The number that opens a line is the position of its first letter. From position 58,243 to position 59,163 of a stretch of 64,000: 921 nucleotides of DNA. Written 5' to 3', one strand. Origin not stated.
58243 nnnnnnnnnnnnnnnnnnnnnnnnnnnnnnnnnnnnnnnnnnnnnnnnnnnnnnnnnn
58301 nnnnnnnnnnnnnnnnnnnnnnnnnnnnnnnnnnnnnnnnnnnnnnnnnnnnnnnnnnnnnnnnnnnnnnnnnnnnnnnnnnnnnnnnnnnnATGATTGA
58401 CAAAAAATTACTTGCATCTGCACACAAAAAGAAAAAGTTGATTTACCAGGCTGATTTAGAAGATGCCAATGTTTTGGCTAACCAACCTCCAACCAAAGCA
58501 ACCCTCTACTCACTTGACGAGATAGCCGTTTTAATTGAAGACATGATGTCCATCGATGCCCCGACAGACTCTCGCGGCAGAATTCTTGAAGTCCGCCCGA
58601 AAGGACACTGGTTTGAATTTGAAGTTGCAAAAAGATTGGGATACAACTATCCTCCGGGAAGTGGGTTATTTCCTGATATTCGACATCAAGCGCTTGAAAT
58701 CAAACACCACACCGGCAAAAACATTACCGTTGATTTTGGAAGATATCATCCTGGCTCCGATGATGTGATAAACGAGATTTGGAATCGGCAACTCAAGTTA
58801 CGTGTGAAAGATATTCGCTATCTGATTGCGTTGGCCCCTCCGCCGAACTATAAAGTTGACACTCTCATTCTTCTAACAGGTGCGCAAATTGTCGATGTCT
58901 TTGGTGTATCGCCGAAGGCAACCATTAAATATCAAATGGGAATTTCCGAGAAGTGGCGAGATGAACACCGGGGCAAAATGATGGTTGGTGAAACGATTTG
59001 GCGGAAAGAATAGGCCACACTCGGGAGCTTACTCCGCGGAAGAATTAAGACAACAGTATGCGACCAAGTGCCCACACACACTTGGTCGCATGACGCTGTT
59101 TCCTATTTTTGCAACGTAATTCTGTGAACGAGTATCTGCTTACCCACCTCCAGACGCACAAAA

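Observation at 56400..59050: Acquired AT-rich type II R-M-like island: Eco57I-family gamma MTase (TaqI-like TRD) translationally coupled to an unclassifiable 206-aa PD-(D/E)xK-like protein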

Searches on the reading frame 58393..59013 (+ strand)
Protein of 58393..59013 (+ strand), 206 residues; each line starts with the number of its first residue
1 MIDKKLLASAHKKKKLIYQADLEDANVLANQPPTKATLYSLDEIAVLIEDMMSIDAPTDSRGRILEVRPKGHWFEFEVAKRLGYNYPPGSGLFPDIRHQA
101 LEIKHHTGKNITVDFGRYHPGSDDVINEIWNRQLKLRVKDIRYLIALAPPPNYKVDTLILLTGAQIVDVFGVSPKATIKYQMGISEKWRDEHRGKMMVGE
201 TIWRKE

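Call 3: search_protein_families(library=pfam, proteins=[window:58393-59013:+], max_evalue=1)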
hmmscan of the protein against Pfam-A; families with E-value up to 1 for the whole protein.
window:58393-59013:+ (206 aa): 1 family
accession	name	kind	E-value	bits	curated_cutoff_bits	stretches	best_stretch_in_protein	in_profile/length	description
PF23057.1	RBD_ZCCHC3_1st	-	0.074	13.6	27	1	119-148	15-44/78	ZCCHC3, first RNA-binding domain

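Call 4: search_protein_families(library=ncbifam, proteins=[window:58393-59013:+], max_evalue=1)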
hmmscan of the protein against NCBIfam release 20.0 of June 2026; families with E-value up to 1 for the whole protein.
window:58393-59013:+ (206 aa): 0 families

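Call 7: search_solved_structures(query=window:58393-59013:+, max_evalue=10, show_alignments=2)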
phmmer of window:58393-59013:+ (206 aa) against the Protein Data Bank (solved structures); distinct sequences matched with E-value up to 10: 0.

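Call 8: search_protein_families(library=padloc, proteins=[window:58393-59013:+], max_evalue=1)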
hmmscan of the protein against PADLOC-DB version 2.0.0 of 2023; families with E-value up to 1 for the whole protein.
window:58393-59013:+ (206 aa): 1 family
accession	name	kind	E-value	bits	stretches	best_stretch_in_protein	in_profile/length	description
PDLC03565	REase_II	-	2.2e-10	38.2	1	31-147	200-311/359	Type II restriction enzyme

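Call 9: find_homologous_proteins(query=window:58393-59013:+, max_evalue=0.01)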
Query window:58393-59013:+ (206 aa): 317 proteins with E <= 0.01 among 484 candidates; the best 120 are listed.
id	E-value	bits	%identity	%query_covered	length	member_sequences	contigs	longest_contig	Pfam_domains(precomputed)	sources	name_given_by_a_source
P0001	1.9e-130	451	95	100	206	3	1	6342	-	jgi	jgi:hypothetical protein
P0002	2.8e-116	405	86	98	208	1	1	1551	-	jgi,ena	-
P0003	4.3e-116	404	86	98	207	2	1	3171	-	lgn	-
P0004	1.4e-115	402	85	98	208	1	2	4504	-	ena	-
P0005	4.6e-115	401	85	100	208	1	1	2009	-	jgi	jgi:hypothetical protein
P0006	7.1e-115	400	86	97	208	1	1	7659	-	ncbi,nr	ncbi:MAG: hypothetical protein HY966_02385 [Ignavibacteriales bacterium]|nr:hypothetical protein [Ig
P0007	2.8e-114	398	86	97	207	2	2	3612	-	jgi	jgi:hypothetical protein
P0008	5.1e-114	397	84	99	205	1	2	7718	-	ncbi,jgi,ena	-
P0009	1.3e-113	396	84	98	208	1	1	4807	-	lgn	-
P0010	1.4e-113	396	86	97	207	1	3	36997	-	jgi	jgi:hypothetical protein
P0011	1.8e-113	395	83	99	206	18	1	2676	-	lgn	-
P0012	3.3e-113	395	85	97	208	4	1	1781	-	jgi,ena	-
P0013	3.5e-113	394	86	97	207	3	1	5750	-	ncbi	-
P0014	4.3e-113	394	83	100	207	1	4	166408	-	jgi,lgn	jgi:hypothetical protein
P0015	5.6e-113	394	84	97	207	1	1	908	-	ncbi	-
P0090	2.3e-106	372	81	97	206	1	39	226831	-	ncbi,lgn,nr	ncbi:hypothetical protein HUU39_09580 [candidate division KSB1 bacterium]|nr:hypothetical protein [b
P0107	4.4e-104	365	75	99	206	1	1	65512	-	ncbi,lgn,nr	ncbi:hypothetical protein HYR54_05900 [Candidatus Acetothermia bacterium]|nr:hypothetical protein [C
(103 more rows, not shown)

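Call 11: find_encoding_contigs(protein=P0090, flank=8000, max_places=3)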
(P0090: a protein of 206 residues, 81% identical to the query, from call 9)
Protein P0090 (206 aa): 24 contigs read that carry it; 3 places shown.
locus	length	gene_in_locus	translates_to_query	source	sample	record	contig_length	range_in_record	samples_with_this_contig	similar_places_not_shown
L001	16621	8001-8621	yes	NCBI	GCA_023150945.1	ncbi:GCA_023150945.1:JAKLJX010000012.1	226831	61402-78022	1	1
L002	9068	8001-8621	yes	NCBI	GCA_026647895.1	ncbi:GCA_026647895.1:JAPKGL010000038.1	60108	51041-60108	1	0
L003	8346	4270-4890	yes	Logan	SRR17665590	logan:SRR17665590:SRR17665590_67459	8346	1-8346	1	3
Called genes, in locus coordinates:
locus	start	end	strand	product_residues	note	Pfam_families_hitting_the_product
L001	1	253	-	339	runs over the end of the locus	PF08240:ADH_N, PF00107:ADH_zinc_N (weak)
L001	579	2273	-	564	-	PF00749:tRNA-synt_1c, PF03950:tRNA-synt_1c_C, PF20974:tRNA-synt_1c_C2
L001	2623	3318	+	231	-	PF01127:Sdh_cyt (faint)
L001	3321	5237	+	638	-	PF00890:FAD_binding_2, PF01266:DAO, PF03486:HI0933_like (faint), PF07992:Pyr_redox_2 (faint), PF02910:Succ_DH_flav_C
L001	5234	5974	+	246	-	PF13085:Fer2_3, PF13187:Fer4_9 (faint), PF12838:Fer4_7, PF13183:Fer4_8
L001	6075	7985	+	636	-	PF02384:N6_Mtase, PF20473:MmeI_Mtase (faint), PF07669:Eco57I, PF12950:TaqI_C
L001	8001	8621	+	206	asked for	-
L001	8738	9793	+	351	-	PF12725:DUF3810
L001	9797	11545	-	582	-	PF04389:Peptidase_M28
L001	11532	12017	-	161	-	-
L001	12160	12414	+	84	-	-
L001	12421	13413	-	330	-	PF01207:Dus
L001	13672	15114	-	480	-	PF07719:TPR_2 (faint), PF13174:TPR_6 (faint), PF13432:TPR_16 (faint), PF14559:TPR_19 (weak)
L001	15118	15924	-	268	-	-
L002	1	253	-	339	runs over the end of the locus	PF08240:ADH_N, PF00107:ADH_zinc_N (weak)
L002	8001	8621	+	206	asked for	-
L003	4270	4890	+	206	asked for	-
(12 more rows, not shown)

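Call 12: find_encoding_contigs(protein=P0107, flank=8000, max_places=2)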
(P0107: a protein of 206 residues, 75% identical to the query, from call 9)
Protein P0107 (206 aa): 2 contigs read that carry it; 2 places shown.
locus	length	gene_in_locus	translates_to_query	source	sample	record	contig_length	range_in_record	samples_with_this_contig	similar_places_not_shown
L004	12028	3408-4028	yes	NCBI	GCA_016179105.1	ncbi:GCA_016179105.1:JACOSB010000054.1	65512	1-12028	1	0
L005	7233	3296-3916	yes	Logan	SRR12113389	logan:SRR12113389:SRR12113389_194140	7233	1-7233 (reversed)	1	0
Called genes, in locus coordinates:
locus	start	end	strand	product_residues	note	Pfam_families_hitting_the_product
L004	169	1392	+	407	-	PF00155:Aminotran_1_2, PF01041:DegT_DnrJ_EryC1 (weak)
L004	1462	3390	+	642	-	PF02384:N6_Mtase, PF20473:MmeI_Mtase, PF07669:Eco57I, PF12950:TaqI_C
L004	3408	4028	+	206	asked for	-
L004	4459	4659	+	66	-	PF10049:DUF2283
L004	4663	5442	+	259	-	PF13489:Methyltransf_23, PF01209:Ubie_methyltran, PF13847:Methyltransf_31, PF08241:Methyltransf_11, PF08242:Methyltransf_12, PF13649:Methyltransf_25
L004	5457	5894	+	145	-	PF13673:Acetyltransf_10 (weak), PF00583:Acetyltransf_1, PF13508:Acetyltransf_7, PF08445:FR47 (weak)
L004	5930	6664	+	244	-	PF00149:Metallophos, PF12850:Metallophos_2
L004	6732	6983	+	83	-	-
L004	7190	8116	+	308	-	PF00005:ABC_tran, PF13304:AAA_21, PF13732:DrrA1-3_C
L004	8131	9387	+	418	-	PF12698:ABC2_membrane_3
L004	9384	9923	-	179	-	PF05685:Uma2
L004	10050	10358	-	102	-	PF00011:HSP20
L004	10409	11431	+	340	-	PF13360:PQQ_2, PF20067:SSL_N (faint), PF13570:Beta-prop_ACSF4, PF25292:Beta-prop_CGLA (weak)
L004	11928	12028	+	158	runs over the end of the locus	PF04892:VanZ-LLP1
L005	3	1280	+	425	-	?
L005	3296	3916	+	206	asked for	-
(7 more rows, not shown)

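Call 14: search_dna_similar(query=window:58393-59013:+, collection=plasmids, mode=protein, max_evalue=0.001)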
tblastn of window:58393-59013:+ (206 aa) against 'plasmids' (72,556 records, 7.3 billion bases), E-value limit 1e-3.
No match.

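Call 16: search_protein_representatives(protein=window:58393-59013:+)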
Query: 206 residues. Proteins with E-value up to 0.001 (for the whole library): 102; up to 1e-10: 36; up to 1e-30: 9. The best 102 are listed.
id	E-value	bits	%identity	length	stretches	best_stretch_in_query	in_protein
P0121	1.3e-66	240.7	55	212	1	8-202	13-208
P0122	1.2e-63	231.1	71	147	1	16-158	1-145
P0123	1.7e-50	188.0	83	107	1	92-205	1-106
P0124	2.5e-48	181.0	80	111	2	38-100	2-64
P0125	1.9e-42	161.8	54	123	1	31-152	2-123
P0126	2.7e-37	144.9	45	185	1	28-196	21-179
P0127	2.5e-36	141.8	58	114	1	9-121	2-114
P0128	2.0e-35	138.8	63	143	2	127-183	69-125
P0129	6.2e-34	134.0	73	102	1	5-94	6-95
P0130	8.7e-29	117.1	71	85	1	4-83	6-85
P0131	3.8e-27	111.8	84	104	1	133-199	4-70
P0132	1.9e-24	103.0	33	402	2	8-184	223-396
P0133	1.3e-22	97.0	30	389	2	11-184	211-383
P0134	1.6e-19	86.9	74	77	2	154-204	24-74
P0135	3.2e-18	82.6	47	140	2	8-83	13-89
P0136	3.3e-18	82.6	30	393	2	12-184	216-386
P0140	1.3e-17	80.6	35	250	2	66-197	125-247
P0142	2.5e-16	76.5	26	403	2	10-190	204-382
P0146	1.6e-14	70.6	36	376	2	66-198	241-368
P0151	5.9e-12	62.2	29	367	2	11-186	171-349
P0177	2.9e-07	46.8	26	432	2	20-184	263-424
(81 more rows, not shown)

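Call 18: search_protein_families(library=pfam, proteins=[P0132, P0133, P0136, P0142, P0146, P0151, P0121, P0126, P0140, P0177], max_evalue=0.1)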
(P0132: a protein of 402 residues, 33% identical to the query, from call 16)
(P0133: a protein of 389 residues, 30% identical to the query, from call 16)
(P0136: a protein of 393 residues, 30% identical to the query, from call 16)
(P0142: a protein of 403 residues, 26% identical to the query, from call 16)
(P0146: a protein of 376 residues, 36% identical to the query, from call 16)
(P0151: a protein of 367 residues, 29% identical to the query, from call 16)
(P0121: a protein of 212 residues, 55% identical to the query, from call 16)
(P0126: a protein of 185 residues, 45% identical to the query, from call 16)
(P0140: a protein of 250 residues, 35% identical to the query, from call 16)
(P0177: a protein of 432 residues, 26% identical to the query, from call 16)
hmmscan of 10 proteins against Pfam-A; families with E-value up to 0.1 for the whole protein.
P0132 (402 aa): 0 families

P0133 (389 aa): 0 families

P0136 (393 aa): 0 families

P0142 (403 aa): 1 family
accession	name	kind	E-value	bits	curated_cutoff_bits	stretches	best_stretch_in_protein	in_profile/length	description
PF12052.13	VGCC_beta4Aa_N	-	0.026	14.9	25.1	1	194-217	7-28/41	Voltage gated calcium channel subunit beta domain 4Aa N terminal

P0146 (376 aa): 1 family
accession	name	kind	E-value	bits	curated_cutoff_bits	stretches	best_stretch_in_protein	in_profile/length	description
PF08442.15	ATP-grasp_2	-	0.083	12.9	29.5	0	223-256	66-99/202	ATP-grasp domain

P0151 (367 aa): 1 family
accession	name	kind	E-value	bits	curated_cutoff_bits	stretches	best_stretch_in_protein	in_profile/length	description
PF14504.11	CAP_assoc_N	-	0.035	14.3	29.3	0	120-187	35-103/140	CAP-associated N-terminal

P0121 (212 aa): 1 family
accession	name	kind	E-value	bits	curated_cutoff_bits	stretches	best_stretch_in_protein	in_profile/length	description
PF21104.3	Glyco_hydro_78_N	-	0.077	13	27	0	104-128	26-50/142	Glycosyl hydrolase family 78 alpha-rhamnosidase N-terminal domain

P0126 (185 aa): 0 families

P0140 (250 aa): 0 families

P0177 (432 aa): 0 families

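Call 19: search_protein_families(library=padloc, proteins=[P0132, P0133, P0136, P0142, P0146, P0151, P0121, P0126, P0140, P0177], max_evalue=0.01)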
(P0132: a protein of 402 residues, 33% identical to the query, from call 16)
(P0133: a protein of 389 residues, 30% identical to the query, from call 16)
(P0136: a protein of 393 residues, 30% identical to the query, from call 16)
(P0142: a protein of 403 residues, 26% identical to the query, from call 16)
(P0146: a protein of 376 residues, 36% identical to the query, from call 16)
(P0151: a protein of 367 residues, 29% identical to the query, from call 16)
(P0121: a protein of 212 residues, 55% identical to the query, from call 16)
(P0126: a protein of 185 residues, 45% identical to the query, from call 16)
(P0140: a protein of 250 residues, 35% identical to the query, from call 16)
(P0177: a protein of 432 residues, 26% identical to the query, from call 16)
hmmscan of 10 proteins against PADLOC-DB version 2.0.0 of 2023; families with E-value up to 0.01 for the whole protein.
P0132 (402 aa): 1 family
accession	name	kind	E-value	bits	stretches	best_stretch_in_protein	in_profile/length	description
PDLC03565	REase_II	-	8.5e-29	98.7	1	72-397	68-351/359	Type II restriction enzyme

P0133 (389 aa): 1 family
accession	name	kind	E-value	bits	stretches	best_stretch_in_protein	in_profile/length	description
PDLC03565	REase_II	-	3.8e-41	139.3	1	55-385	64-354/359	Type II restriction enzyme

P0136 (393 aa): 1 family
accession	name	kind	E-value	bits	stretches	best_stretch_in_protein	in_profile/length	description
PDLC03565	REase_II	-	3.6e-34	116.4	1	12-389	12-353/359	Type II restriction enzyme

P0142 (403 aa): 1 family
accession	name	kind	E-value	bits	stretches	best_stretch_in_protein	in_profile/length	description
PDLC03565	REase_II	-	2.8e-37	126.6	1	30-378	39-353/359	Type II restriction enzyme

P0146 (376 aa): 2 families
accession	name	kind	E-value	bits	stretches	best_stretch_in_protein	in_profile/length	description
PDLC03565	REase_II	-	3.4e-18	63.8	1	79-313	90-302/359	Type II restriction enzyme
PDLC01983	CARF_m3--CARF_PIN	-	0.0082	13.8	0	82-128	311-356/397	-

P0151 (367 aa): 1 family
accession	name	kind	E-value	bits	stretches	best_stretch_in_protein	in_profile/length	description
PDLC03565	REase_II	-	4.2e-21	73.4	1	71-335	92-338/359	Type II restriction enzyme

P0121 (212 aa): 1 family
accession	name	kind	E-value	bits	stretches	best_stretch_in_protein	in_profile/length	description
PDLC03565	REase_II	-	1.2e-09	35.7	1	38-176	201-336/359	Type II restriction enzyme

P0126 (185 aa): 1 family
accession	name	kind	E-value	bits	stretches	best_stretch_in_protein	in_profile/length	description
PDLC03565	REase_II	-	4.3e-20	70.1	1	21-153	197-336/359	Type II restriction enzyme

P0140 (250 aa): 1 family
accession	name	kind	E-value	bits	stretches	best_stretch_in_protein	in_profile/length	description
PDLC03565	REase_II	-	1.6e-14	51.8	1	100-215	205-331/359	Type II restriction enzyme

P0177 (432 aa): 1 family
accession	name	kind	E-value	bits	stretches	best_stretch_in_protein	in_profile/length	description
PDLC03565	REase_II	-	5.1e-28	96.2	1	78-426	41-354/359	Type II restriction enzyme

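Call 23: find_homologous_proteins(query=P0133, max_evalue=0.001)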
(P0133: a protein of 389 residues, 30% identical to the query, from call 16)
Query P0133 (389 aa): 63 proteins with E <= 0.001 among 1689 candidates.
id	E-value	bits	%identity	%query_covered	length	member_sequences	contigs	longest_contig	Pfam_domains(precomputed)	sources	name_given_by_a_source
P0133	8.7e-260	879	100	100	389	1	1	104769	-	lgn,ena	-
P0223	9.5e-256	866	98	100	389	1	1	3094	-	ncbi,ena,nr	ncbi:MAG: hypothetical protein OXI63_25940 [Candidatus Poribacteria bacterium]|nr:hypothetical prote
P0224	5.6e-255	863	98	100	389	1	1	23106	-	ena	-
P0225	1.9e-254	861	98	100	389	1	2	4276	-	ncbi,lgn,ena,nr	ncbi:MAG: hypothetical protein F4039_08715 [Gammaproteobacteria bacterium]|nr:hypothetical protein [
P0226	2.3e-254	861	98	100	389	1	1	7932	-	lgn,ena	-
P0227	2.1e-233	792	89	100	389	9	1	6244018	-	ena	-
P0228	2.3e-232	789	89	100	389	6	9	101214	-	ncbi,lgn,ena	-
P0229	5.5e-231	784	88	100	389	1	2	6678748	-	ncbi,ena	-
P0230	9.7e-231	783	88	100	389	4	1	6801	-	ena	-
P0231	8.9e-230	780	88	100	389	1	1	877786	-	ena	-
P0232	1.3e-229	779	87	100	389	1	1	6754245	-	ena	-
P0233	1.8e-229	779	87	100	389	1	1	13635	-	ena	-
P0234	5.2e-229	778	87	100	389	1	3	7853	-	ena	-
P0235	8.9e-229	777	87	100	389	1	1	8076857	-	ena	-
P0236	1.8e-227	772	88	100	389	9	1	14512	-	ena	-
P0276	1.3e-102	362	47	98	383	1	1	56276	-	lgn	-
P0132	3.7e-97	344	44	98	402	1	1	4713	-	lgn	-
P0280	1.7e-87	312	44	96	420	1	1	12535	-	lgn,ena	-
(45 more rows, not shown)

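Call 24: find_encoding_contigs(protein=P0229, flank=5000, max_places=2)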
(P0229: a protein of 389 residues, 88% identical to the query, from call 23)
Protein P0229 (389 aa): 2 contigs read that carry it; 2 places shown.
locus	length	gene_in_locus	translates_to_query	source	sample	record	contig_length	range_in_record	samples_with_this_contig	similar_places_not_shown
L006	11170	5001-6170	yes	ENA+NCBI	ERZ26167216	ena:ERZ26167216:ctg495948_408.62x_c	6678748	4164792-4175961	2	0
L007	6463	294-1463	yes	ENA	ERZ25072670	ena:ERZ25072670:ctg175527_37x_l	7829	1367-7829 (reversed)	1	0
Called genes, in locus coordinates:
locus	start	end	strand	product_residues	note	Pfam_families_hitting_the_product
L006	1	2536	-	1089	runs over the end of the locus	PF26549:Tricorn_N, PF02897:Peptidase_S9_N (faint), PF25174:Beta-prop_THOC3 (faint), PF26550:Tricorn_2nd, PF07676:PD40 (weak), PF14684:Tricorn_C1, PF14685:PDZ_Tricorn, PF03572:Peptidase_S41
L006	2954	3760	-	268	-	PF01061:ABC2_membrane, PF12698:ABC2_membrane_3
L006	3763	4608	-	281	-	PF02463:SMC_N (faint), PF00005:ABC_tran, PF13304:AAA_21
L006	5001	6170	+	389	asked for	-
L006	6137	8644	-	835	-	PF02384:N6_Mtase, PF20473:MmeI_Mtase (weak), PF07669:Eco57I, PF12950:TaqI_C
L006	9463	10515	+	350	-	PF01261:AP_endonuc_2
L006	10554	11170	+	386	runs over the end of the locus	PF01408:GFO_IDH_MocA, PF02894:GFO_IDH_MocA_C, PF22725:GFO_IDH_MocA_C3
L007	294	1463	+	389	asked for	-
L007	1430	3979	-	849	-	PF02384:N6_Mtase, PF20473:MmeI_Mtase (weak), PF07669:Eco57I, PF12950:TaqI_C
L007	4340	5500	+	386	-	PF01609:DDE_Tnp_1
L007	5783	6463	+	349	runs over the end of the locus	PF01261:AP_endonuc_2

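Call 25: find_encoding_contigs(protein=P0276, flank=5000, max_places=2)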
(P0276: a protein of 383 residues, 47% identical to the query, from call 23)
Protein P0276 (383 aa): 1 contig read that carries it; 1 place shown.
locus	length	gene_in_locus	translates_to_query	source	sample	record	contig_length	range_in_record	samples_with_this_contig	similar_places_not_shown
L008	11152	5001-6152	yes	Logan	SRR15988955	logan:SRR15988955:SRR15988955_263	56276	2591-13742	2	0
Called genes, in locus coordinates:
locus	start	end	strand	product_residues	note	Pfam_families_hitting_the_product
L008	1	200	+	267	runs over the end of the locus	PF00198:2-oxoacid_dh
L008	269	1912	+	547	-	PF09843:DUF2070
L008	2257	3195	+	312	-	PF23343:REP_ORF2-G2P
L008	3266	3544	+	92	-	-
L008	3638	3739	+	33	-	-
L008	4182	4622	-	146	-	PF01878:EVE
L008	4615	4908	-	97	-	-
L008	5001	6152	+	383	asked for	-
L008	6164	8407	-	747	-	PF02384:N6_Mtase, PF07669:Eco57I, PF12950:TaqI_C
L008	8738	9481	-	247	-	-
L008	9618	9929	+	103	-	-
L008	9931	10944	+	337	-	PF00589:Phage_integrase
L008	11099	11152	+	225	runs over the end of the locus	PF02517:Rce1-like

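Call 26: find_encoding_contigs(protein=P0280, flank=5000, max_places=2)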
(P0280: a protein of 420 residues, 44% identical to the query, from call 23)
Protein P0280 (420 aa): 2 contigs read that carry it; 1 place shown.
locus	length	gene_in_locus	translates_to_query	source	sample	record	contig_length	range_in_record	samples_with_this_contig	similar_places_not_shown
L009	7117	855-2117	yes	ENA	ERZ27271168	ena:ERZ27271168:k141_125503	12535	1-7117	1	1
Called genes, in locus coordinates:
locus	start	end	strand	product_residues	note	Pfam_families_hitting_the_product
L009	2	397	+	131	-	?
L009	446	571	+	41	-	-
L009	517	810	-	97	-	-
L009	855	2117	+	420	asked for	-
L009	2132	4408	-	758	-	PF02384:N6_Mtase, PF07669:Eco57I, PF02384:N6_Mtase, PF12950:TaqI_C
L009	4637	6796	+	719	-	PF02518:HATPase_c (weak), PF13589:HATPase_c_3, PF02518:HATPase_c, PF14501:HATPase_c_5 (weak)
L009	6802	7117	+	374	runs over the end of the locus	-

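Call 29: find_encoding_contigs(protein=window:58393-59013:+, flank=4000, max_places=4)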
Protein window:58393-59013:+ (206 aa): no gene with exactly this product is on record in the collection.

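Call 30: find_encoding_contigs(protein=P0001, flank=6000, max_places=3)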
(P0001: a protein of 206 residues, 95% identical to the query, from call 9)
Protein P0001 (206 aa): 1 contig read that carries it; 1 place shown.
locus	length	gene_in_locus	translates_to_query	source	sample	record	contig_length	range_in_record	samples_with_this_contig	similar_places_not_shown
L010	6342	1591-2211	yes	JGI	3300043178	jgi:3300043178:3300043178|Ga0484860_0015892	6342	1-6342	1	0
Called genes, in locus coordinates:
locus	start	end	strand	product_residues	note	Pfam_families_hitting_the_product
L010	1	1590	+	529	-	?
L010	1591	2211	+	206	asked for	-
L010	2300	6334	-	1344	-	PF15780:ASH, PF22073:Cep192_D4, PF22544:HYDIN_VesB_CFA65-like_Ig, PF17803:Cadherin_4, PF17892:Cadherin_5, PF17963:Big_9, PF17803:Cadherin_4, PF17892:Cadherin_5, +10 more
